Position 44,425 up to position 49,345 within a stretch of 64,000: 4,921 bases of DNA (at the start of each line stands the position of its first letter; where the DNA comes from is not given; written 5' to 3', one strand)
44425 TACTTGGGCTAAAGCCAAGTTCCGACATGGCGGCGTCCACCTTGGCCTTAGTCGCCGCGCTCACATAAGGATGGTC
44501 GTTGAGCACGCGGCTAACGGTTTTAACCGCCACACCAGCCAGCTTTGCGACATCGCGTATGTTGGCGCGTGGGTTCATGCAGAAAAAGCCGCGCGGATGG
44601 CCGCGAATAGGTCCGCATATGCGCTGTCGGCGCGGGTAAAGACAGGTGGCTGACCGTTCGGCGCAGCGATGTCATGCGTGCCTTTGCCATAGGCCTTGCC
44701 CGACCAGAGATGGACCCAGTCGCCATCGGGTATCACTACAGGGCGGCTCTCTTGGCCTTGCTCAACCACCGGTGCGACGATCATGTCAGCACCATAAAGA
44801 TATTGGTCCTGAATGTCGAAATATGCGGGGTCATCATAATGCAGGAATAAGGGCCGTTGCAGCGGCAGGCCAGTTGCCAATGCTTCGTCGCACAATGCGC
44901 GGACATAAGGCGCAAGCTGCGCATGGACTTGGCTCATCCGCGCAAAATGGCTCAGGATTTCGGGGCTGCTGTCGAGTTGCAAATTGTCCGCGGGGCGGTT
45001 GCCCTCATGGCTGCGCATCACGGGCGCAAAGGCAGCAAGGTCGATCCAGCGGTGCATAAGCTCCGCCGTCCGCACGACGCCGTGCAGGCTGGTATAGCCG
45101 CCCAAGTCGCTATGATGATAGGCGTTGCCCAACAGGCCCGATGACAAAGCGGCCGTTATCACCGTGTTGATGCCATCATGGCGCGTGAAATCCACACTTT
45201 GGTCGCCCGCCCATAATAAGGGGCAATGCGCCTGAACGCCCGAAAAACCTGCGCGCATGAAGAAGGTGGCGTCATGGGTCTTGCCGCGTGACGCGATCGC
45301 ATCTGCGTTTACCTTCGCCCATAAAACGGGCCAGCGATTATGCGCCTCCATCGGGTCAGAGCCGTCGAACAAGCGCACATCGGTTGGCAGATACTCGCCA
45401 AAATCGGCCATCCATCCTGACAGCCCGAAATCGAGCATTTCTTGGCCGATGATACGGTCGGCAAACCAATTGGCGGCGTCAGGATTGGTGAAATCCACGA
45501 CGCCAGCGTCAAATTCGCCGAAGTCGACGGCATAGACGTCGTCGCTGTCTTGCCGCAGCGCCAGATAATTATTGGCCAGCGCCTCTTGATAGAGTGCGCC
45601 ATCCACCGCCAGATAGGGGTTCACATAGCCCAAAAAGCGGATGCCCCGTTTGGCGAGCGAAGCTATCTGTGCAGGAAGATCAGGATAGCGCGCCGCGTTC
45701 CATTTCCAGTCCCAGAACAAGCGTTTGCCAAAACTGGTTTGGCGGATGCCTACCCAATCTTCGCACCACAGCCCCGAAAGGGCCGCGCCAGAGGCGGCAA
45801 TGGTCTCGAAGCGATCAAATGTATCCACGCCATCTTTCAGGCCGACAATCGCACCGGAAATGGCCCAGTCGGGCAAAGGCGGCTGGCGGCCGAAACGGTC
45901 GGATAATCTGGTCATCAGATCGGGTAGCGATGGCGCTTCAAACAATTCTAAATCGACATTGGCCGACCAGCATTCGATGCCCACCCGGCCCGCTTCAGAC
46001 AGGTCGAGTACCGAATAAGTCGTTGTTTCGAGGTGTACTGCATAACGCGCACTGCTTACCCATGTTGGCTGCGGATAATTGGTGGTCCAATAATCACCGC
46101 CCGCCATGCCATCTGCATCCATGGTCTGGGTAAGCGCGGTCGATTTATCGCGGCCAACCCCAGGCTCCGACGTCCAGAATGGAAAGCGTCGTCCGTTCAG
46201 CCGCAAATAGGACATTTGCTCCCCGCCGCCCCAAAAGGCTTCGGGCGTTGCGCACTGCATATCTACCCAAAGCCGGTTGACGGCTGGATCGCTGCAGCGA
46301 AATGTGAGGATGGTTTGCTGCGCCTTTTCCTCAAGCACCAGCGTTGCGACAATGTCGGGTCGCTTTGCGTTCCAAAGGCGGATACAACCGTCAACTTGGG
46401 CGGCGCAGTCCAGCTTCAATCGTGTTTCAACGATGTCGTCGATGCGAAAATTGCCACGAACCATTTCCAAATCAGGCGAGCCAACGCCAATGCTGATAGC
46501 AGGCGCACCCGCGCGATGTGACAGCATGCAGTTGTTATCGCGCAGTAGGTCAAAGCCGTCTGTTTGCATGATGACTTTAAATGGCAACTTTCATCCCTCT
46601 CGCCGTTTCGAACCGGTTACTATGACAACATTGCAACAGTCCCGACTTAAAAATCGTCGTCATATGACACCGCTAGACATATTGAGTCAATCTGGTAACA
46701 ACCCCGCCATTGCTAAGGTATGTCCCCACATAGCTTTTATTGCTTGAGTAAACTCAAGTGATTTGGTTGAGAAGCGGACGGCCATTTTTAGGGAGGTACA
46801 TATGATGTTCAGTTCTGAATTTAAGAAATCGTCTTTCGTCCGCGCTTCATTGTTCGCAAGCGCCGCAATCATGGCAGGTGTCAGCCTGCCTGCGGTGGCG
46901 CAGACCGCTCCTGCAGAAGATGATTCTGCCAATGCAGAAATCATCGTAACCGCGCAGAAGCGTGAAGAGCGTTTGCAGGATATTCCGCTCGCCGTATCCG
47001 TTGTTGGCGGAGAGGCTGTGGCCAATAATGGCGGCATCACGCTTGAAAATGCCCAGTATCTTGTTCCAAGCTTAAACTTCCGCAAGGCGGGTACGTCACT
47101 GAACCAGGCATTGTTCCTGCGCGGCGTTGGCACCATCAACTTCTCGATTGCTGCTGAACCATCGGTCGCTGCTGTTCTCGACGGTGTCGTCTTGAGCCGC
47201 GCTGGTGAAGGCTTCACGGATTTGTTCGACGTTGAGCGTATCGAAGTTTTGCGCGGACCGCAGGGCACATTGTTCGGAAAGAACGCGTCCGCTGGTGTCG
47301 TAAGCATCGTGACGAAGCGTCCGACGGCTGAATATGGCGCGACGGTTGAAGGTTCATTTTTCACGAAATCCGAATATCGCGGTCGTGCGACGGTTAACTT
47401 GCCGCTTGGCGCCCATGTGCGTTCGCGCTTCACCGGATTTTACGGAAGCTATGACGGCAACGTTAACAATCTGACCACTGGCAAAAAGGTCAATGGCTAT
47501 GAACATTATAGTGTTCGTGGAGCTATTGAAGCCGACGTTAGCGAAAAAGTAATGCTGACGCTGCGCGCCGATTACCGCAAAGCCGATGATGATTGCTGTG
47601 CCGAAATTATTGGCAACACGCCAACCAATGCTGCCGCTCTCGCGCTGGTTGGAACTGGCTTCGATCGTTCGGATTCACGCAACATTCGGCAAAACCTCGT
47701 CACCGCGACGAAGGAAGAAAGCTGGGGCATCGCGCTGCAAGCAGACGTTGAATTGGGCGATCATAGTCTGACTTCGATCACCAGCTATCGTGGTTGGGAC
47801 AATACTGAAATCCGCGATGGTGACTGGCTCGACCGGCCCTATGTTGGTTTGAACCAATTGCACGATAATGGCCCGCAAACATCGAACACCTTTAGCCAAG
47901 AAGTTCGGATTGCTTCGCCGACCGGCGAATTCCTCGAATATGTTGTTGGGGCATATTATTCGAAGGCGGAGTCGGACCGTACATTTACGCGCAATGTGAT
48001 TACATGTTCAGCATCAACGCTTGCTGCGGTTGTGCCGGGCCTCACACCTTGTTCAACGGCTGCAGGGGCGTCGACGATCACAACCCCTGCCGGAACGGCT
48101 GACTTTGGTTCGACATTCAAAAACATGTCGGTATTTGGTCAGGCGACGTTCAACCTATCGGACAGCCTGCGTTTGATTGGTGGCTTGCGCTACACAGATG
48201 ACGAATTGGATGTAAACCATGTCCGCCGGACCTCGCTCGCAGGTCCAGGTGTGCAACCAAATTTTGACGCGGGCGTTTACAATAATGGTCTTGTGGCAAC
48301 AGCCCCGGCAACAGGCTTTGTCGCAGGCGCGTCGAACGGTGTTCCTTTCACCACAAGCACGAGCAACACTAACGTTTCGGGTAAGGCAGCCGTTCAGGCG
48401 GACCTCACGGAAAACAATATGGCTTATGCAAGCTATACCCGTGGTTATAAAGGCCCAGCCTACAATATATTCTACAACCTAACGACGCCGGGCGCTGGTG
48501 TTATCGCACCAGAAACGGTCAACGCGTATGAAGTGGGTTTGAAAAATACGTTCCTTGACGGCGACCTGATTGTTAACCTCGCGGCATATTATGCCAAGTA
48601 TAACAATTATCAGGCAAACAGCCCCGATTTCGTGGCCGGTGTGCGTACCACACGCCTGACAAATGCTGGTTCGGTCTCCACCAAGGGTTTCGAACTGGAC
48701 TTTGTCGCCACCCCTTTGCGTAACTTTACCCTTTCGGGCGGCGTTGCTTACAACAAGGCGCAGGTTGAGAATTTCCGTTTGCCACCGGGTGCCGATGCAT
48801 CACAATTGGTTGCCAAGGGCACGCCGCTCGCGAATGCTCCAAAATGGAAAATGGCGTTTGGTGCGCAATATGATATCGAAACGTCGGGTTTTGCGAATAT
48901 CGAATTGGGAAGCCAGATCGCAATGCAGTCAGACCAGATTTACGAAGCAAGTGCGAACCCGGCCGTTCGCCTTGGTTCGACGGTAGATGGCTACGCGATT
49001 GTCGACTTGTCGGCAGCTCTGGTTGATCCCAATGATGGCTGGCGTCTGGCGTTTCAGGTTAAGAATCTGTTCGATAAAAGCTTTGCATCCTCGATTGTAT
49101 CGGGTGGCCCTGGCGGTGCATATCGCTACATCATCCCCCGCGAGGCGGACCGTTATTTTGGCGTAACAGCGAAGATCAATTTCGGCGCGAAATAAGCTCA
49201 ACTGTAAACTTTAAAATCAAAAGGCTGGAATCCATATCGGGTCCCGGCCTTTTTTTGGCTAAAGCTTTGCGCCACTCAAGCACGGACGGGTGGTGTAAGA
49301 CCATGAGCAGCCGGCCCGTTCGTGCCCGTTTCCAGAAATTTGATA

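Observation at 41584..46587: Compact sulfoquinovose desulfurisation (sulfo-ASMO-like) operon: sulfoquinovosidase, LacI, aldo-keto reductase, SsuD-like monooxygenase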

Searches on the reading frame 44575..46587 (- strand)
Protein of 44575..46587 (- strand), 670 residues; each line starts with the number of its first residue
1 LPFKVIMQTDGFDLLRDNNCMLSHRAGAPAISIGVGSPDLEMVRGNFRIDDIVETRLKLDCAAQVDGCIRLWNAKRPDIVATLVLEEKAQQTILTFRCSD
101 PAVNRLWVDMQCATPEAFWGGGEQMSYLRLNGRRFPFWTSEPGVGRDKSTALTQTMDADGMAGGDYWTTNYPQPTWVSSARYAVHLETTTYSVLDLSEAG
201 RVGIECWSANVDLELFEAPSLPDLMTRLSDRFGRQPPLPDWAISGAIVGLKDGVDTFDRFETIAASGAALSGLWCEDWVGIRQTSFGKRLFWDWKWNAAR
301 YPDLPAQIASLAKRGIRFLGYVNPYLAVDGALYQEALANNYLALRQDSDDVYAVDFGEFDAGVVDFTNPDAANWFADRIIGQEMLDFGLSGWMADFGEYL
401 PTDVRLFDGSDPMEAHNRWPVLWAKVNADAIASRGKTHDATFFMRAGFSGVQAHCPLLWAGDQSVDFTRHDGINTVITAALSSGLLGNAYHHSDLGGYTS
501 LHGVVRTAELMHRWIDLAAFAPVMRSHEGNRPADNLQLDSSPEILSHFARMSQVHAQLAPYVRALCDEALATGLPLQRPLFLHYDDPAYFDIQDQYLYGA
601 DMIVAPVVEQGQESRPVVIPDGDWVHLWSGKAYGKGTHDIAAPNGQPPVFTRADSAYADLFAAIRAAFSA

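Call 5: search_protein_families(library=pfam, proteins=[window:44575-46587:-])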
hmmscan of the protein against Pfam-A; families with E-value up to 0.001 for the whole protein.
window:44575-46587:- (670 aa): 2 families
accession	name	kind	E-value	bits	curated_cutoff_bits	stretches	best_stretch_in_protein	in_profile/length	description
PF01055.32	Glyco_hydro_31_2nd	-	2.4e-38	132.7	23.5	1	285-562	52-325/328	Glycosyl hydrolases family 31 TIM-barrel domain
PF21365.3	Glyco_hydro_31_3rd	-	1.6e-18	67.3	24.4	1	573-655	1-85/87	Glycosyl hydrolase family 31 C-terminal domain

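Call 6: search_protein_families(library=ncbifam, proteins=[window:44575-46587:-])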
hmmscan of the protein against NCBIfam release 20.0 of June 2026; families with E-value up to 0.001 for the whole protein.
window:44575-46587:- (670 aa): 3 families
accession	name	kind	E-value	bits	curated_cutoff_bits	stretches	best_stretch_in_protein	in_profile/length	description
NF007746.0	PRK10426.1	equivalog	2.2e-259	862.5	553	1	3-666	12-679/683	alpha-glucosidase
NF007940.0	PRK10658.1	equivalog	2.9e-56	191.4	606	1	292-637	315-647/771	alpha-xylosidase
NF040948.1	alpha_gluc_MalA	equivalog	5.9e-36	123.9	800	1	414-656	368-605/627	alpha-glucosidase MalA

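Call 7: search_solved_structures(query=window:44575-46587:-, show_alignments=2, max_evalue=1e-20)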
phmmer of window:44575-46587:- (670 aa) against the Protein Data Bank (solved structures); distinct sequences matched with E-value up to 1e-20: 29.
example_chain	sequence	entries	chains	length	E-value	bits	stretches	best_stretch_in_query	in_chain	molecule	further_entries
5ohy_A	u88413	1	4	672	2.8e-251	838.8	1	9-666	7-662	Alpha-glucosidase yihQ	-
5ohs_A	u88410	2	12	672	1.1e-250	836.8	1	9-666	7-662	Alpha-glucosidase yihQ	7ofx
8r56_A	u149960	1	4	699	2.1e-211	707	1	8-663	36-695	Glycosyl hydrolase, family 31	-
6pnr_A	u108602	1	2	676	3.6e-199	666.6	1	10-668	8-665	Alpha-glucosidase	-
5aed_A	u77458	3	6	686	8.2e-182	609.2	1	3-666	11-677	ALPHA-GLUCOSIDASE YIHQ | Sulfoquinovosidase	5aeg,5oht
5aee_A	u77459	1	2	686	3.3e-181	607.2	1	3-666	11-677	ALPHA-GLUCOSIDASE YIHQ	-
1xsi_A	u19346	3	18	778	1.9e-40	142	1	291-631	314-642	Putative family 31 glucosidase yicI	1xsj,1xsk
1we5_A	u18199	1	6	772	2e-40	141.9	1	291-631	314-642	Putative family 31 glucosidase yicI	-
2f2h_A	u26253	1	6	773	2e-40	141.9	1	291-631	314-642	Putative family 31 glucosidase yicI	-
5f7c_A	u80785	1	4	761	1.4e-39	139.1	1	174-655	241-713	Alpha-glucosidase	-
8t7z_A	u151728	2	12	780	3.5e-39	137.8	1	292-631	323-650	Alpha-glucosidase yicI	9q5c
4b9y_A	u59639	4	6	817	5.1e-36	127.4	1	172-643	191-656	ALPHA-GLUCOSIDASE, PUTATIVE, ADG31B | Oligosaccharide 4-alpha-D-glucosyltransferase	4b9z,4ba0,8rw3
5i23_A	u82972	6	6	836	5.5e-36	127.3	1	172-643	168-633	Oligosaccharide 4-alpha-D-glucosyltransferase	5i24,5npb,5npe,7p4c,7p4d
5npc_A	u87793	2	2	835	2.1e-35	125.3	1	172-643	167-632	Oligosaccharide 4-alpha-D-glucosyltransferase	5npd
5i0d_A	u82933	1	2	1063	2.2e-32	115.3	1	293-654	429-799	Lmo2446 protein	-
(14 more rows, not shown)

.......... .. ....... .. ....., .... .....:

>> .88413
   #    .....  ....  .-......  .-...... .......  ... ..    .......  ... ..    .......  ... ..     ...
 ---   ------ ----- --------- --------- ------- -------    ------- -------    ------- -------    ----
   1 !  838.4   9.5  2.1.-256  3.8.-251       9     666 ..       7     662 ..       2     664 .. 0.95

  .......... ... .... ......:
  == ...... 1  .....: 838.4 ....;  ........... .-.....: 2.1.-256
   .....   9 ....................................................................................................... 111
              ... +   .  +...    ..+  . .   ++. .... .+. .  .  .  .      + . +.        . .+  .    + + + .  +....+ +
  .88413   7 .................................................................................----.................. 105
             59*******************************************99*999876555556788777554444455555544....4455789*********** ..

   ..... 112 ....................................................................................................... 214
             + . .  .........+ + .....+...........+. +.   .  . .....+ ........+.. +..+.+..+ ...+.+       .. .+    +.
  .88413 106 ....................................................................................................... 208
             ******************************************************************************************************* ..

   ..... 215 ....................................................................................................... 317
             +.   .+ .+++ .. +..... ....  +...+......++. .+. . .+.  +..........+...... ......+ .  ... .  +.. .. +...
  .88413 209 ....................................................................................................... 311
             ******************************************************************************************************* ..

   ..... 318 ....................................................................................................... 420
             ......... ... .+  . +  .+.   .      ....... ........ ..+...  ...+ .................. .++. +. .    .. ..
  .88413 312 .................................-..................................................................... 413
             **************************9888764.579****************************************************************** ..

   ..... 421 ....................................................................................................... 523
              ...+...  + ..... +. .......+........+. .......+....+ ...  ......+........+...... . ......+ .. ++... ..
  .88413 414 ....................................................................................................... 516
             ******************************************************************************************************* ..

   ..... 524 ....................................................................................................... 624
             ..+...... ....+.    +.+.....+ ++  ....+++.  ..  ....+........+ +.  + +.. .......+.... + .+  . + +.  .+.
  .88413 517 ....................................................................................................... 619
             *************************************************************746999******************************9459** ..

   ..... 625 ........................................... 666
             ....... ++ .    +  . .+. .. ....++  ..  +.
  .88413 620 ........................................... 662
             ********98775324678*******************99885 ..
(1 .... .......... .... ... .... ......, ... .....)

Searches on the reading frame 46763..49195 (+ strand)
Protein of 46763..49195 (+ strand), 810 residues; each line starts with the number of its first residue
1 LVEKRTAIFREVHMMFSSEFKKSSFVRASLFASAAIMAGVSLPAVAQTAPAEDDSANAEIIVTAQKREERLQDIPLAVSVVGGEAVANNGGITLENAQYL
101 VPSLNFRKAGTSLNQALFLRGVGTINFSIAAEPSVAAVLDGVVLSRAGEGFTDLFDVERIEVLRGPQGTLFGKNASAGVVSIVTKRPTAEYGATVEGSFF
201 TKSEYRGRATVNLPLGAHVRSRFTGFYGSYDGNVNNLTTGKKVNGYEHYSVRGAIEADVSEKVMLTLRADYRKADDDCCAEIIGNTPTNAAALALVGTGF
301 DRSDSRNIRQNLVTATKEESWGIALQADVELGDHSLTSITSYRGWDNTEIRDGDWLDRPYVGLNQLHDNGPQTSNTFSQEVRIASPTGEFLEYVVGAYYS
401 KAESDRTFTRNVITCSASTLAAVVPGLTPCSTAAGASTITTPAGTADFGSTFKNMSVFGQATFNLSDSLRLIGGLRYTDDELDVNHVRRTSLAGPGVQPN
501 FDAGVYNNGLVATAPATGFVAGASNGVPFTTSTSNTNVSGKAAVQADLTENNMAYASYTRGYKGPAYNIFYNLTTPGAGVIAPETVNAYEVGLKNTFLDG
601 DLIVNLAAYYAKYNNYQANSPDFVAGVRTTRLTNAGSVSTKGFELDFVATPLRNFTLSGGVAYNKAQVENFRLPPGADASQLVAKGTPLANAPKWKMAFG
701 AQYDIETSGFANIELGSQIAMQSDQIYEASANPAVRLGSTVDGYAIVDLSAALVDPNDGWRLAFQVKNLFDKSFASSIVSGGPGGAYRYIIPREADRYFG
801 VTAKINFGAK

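Call 5: search_protein_families(library=pfam, proteins=[window:46763-49195:+])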
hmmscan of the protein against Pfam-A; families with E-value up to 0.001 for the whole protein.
window:46763-49195:+ (810 aa): 3 families
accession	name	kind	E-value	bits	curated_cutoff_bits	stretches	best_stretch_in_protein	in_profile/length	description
PF00593.30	TonB_dep_Rec_b-barrel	-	5.3e-41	142.3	27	1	300-769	34-436/436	TonB dependent receptor-like, beta-barrel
PF07715.20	Plug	-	9.7e-15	55.4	23.9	1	71-179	2-107/107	TonB-dependent Receptor Plug Domain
PF14905.12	OMP_b-brl_3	-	4.5e-06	26.4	27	1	582-782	214-386/408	Outer membrane protein beta-barrel family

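Call 6: search_protein_families(library=ncbifam, proteins=[window:46763-49195:+])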
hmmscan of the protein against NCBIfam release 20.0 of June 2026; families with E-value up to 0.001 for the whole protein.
window:46763-49195:+ (810 aa): 26 families (the best 25 are shown)
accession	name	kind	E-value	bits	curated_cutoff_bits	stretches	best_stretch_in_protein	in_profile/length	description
TIGR01783.1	TonB-siderophor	subfamily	2e-47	162.2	223.5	2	530-807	400-649/649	TonB-dependent siderophore receptor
TIGR01785.1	TonB-hemin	subfamily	7.4e-33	113.9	316.85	1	59-807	3-677/677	TonB-dependent heme/hemoglobin receptor family protein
TIGR01779.1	TonB-B12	equivalog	1.1e-21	77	599.7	2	42-265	14-238/614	TonB-dependent vitamin B12 receptor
NF053590.1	TonB_dep_TOL0244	equivalog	1.2e-21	77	645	2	154-203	109-158/604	TOL_0244 family TonB-dependent receptor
NF007447.0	PRK10003.1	equivalog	7.7e-18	64.2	666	2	25-278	29-273/727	ferric-rhodotorulic acid/ferric-coprogen receptor FhuE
NF049960.1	siderphRecptFauA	equivalog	3.6e-17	62.1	900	2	540-778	487-705/727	TonB-dependent alcaligin siderophore receptor FauA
TIGR01786.1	TonB-hemlactrns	subfamily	4.4e-17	61.7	323.75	1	450-807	388-719/719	TonB-dependent hemoglobin/transferrin/lactoferrin family receptor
TIGR04056.1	OMP_RagA_SusC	subfamily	4.3e-16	58.4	368.25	2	533-700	609-756/981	SusC/RagA family TonB-linked outer membrane protein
NF007349.0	PRK09840.1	equivalog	6.9e-16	57.4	686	2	47-216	44-206/760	catecholate siderophore receptor Fiu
NF007465.0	PRK10044.1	equivalog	3.5e-15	55.3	803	1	54-190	59-192/726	ferrichrome porin FhuA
NF010651.0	PRK14050.1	equivalog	7.3e-15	54.1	884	2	58-196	63-197/730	TonB-dependent siderophore receptor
NF010010.0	PRK13483.1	equivalog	1.4e-12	46.5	927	1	33-197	12-175/660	ligand-gated channel protein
NF010051.0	PRK13528.1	subfamily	6.5e-11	41.2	583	1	33-195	12-182/727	FepA family TonB-dependent siderophore receptor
NF050067.1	TonBEntbctnRecCfrA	equivalog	6.5e-11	41.2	1200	1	154-197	127-170/698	TonB-dependent ferric enterobactin receptor CfrA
NF007926.1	PRK10641.1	equivalog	9.7e-11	40.9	836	1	35-232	6-199/617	TonB-dependent vitamin B12 receptor BtuB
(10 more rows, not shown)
